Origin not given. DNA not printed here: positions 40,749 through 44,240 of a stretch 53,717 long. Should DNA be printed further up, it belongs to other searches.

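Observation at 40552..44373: Roadblock/PATAN/coiled-coil operon lacking a GTPase: candidate polarity or division module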

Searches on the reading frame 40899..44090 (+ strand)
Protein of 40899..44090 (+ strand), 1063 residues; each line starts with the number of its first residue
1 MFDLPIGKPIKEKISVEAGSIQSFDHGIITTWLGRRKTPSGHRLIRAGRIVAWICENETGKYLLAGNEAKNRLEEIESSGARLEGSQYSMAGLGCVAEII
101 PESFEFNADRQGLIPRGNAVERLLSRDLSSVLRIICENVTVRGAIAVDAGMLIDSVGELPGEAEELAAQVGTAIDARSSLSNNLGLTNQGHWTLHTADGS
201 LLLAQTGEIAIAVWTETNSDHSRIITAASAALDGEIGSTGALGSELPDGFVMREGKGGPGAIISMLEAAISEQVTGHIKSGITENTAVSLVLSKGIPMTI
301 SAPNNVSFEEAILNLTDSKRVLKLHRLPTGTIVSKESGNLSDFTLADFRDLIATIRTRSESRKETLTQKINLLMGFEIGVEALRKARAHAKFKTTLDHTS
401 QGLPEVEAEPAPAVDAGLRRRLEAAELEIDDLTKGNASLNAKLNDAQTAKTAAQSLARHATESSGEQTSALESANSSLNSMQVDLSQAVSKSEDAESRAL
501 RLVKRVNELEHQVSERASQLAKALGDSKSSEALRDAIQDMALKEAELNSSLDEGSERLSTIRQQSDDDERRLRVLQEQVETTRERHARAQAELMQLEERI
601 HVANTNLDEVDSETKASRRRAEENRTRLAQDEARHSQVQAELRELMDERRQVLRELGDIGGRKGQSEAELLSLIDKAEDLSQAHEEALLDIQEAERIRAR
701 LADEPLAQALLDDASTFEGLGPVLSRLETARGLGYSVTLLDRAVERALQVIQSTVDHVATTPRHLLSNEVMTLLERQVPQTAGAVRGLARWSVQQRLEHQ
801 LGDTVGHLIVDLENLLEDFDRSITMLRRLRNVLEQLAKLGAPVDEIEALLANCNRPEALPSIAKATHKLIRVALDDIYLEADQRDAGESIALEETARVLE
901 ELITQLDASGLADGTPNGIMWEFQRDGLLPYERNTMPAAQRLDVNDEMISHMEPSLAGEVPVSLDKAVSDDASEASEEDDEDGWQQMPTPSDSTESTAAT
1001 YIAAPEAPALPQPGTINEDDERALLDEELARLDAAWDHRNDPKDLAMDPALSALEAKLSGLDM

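Call 3: search_protein_families(library=pfam, proteins=[window:40899-44090:+], max_evalue=0.1)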
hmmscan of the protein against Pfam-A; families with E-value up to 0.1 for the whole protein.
window:40899-44090:+ (1063 aa): 0 families

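Call 5: find_homologous_proteins(query=window:40899-44090:+, region=1-420)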
Query window:40899-44090:+, residues 1-420 (420 aa): 541 proteins with E <= 0.001 among 8000 candidates; the best 120 are listed.
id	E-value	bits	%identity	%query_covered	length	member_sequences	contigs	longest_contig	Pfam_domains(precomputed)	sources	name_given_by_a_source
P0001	6.6e-259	876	97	100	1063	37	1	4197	-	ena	-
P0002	1.6e-249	846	94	100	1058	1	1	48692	-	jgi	jgi:hypothetical protein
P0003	1.2e-232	790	87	100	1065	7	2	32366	-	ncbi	-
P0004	3.6e-232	788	87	100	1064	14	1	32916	-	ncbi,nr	ncbi:MAG: hypothetical protein NZ736_05200 [Candidatus Poseidoniaceae archaeon]|nr:hypothetical prot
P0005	1.4e-228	777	85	100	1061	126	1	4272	-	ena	-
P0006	2.3e-227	773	85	100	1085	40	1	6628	-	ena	-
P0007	3.3e-221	752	82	100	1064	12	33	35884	-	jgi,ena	jgi:predicted regulator of Ras-like GTPase activity (Roadblock/LC7/MglB family)/predicted nucleic ac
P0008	7.5e-212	722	79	100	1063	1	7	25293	-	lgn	-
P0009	4.1e-168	578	64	100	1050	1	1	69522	-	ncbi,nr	ncbi:MAG: hypothetical protein CBC92_004775 [Euryarchaeota archaeon TMED132]|nr:hypothetical protein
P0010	4.1e-168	578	64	100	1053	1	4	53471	-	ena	-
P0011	7.6e-168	577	65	100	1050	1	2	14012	-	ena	-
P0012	7.6e-168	577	65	100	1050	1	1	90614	-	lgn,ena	-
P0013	1.0e-167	576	65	100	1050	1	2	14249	-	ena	-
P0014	1.1e-167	576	64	100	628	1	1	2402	-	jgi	jgi:predicted regulator of Ras-like GTPase activity (Roadblock/LC7/MglB family)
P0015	1.2e-167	576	63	100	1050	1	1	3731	-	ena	-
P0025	2.4e-167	575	63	100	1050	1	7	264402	-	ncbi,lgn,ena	ncbi:MAG: hypothetical protein ACJZ5B_05885 [Candidatus Poseidoniaceae archaeon]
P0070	1.4e-153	530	59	100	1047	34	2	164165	-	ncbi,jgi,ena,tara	tara:strand:+ start:339 stop:3482 length:3144 start_codon:yes stop_codon:yes gene_type:complete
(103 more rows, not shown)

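Call 7: search_solved_structures(query=window:40899-44090:+, max_evalue=1)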
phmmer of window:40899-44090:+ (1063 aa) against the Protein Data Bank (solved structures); distinct sequences matched with E-value up to 1: 1.
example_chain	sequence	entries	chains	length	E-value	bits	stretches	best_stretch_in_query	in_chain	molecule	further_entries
6otn_A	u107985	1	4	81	0.016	16.8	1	554-622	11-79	Tropomyosin alpha-3 chain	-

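Call 10: find_encoding_contigs(protein=P0025, flank=6000, max_places=2)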
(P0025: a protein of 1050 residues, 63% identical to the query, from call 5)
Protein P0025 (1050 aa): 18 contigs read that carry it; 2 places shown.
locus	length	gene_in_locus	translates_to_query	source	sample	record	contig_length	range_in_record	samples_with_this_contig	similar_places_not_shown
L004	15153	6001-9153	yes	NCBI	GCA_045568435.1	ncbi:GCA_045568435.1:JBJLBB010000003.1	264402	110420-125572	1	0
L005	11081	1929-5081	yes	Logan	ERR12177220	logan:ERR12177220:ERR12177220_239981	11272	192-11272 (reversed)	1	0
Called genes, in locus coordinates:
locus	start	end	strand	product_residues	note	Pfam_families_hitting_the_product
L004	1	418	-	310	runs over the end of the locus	PF03706:LPG_synthase_TM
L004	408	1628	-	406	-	PF13439:Glyco_transf_4, PF13477:Glyco_trans_4_2 (weak), PF20706:GT4-conflict, PF00534:Glycos_transf_1, PF13692:Glyco_trans_1_4, PF13524:Glyco_trans_1_2 (weak)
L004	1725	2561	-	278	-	-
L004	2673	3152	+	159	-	-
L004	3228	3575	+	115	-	-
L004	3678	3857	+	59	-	-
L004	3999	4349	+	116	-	PF07366:SnoaL (faint), PF12680:SnoaL_2, PF14534:DUF4440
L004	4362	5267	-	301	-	PF01171:ATP_bind_3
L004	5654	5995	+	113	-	PF03259:Robl_LC7 (faint)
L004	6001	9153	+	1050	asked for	-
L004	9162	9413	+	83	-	-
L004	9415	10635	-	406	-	-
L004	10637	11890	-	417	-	PF01882:DUF58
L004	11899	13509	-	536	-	PF14258:DUF4350 (weak)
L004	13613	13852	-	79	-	PF05239:PRC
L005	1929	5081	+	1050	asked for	-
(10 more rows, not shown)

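Call 11: find_encoding_contigs(protein=P0070, flank=6000, max_places=2)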
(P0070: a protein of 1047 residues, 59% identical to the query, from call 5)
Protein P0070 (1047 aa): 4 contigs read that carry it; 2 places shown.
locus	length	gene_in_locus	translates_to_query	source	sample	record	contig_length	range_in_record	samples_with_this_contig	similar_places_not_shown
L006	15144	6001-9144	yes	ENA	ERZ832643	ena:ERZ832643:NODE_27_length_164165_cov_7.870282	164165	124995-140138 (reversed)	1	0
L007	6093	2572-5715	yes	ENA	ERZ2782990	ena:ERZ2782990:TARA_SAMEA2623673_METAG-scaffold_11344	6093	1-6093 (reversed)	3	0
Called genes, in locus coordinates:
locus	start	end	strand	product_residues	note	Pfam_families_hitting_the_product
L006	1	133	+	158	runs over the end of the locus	PF01948:PyrI, PF02748:PyrI_C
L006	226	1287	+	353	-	PF01594:AI-2E_transport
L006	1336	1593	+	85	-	-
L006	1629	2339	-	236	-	-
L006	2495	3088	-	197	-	-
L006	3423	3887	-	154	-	PF27546:MICAH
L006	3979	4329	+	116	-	PF12680:SnoaL_2, PF14534:DUF4440 (weak)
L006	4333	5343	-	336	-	PF22082:TtuA_LIM_N, PF01171:ATP_bind_3 (faint)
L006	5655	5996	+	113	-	-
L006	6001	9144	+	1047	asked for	-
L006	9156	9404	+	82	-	-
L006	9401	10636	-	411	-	-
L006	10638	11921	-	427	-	PF01882:DUF58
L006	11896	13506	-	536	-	PF14258:DUF4350 (weak)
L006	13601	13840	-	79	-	PF05239:PRC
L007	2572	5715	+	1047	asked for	-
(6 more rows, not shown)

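Call 17: find_related_loci(query=A1, collection=genome_contigs, flank=4000)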
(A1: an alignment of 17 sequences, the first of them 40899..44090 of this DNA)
Query A1 (1063 aa) in genome_contigs; peptide patterns used: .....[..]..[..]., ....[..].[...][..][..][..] (x = any residue, [..] = any of these).
599 stretches matched a pattern (row limit reached: there are more); 239 encode a relative of the query (tblastn E <= 1e-3); the best 80 are kept; 80 distinct loci.
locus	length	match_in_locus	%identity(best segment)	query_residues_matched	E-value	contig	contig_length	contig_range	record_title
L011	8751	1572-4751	90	1-1063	0e+0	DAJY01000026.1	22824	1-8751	MAG TPA_asm: Euryarchaeota archaeon UBA242 UBA242_contig_4389, whole genome shotgun sequence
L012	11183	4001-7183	89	1-1063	0e+0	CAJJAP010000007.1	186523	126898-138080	uncultured Candidatus Poseidoniales archaeon isolate FRAM18_bin108 genome assembly, contig: FRAM17_bin108-7, whole genom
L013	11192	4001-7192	88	1-1063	0e+0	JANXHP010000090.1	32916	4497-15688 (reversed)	MAG: Candidatus Poseidoniaceae archaeon isolate Bin06_025 c_000001763176, whole genome shotgun sequence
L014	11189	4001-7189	98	1-1063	0e+0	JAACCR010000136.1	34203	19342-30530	MAG: Methanobacteriota archaeon isolate H12BWF_bin.14 H12bwf_k87_2946715_1_34203, whole genome shotgun sequence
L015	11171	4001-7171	66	1-1063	0e+0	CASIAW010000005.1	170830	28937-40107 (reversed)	MAG: Candidatus Poseidoniaceae archaeon isolate FRAM_WSC20_S26_SRF_bin_100_1 genome assembly, contig: FRAM_WSC20_S26_SW_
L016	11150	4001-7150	65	1-1063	0e+0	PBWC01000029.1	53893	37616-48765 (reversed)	MAG: Methanobacteriota archaeon isolate RS406 39739, whole genome shotgun sequence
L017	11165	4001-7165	66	1-1063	0e+0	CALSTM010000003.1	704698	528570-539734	MAG: Candidatus Poseidoniaceae archaeon isolate W_MB9_1 genome assembly, contig: contig_8419_W_MB9, whole genome shotgun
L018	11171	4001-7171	65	1-1063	0e+0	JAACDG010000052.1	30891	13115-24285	MAG: Methanobacteriota archaeon isolate HS5BWF_bin.1 HS5bwf_k87_595415_1_30891, whole genome shotgun sequence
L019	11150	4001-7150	64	1-1063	0e+0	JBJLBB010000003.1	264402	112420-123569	MAG: Candidatus Poseidoniaceae archaeon isolate LRMED-012 MGIIa-LRMED-012-C3, whole genome shotgun sequence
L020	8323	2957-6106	64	1-1063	0e+0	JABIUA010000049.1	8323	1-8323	MAG: Methanobacteriota archaeon isolate SI072_bin37 k141_3492206, whole genome shotgun sequence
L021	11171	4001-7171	65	1-1063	0e+0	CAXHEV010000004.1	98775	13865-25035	MAG TPA_asm: uncultured Candidatus Poseidoniales archaeon isolate SRR12480315_binner12_Refined_19 genome assembly, conti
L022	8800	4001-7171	65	1-1063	0e+0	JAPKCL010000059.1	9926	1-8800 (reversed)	MAG: Candidatus Poseidoniaceae archaeon isolate ANT-63 NODE_3122_length_9926_cov_5.515044, whole genome shotgun sequence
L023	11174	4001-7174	65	1-1063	0e+0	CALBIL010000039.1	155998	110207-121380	MAG TPA_asm: uncultured euryarchaeote isolate ERR2206762_bin.189_CONCOCT_v1.1_MAG genome assembly, contig: ERZ887853.9,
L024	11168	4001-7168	65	1-1063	0e+0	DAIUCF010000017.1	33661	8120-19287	MAG TPA_asm: Candidatus Poseidoniaceae archaeon isolate CTOTU8138 NODE_611_length_33661_cov_11.747545, whole genome shot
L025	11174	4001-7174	64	1-1063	0e+0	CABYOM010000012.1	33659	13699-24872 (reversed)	uncultured Candidatus Poseidoniales archaeon isolate AG-333-I22 genome assembly, contig: AG-333-I22_NODE_12, whole genom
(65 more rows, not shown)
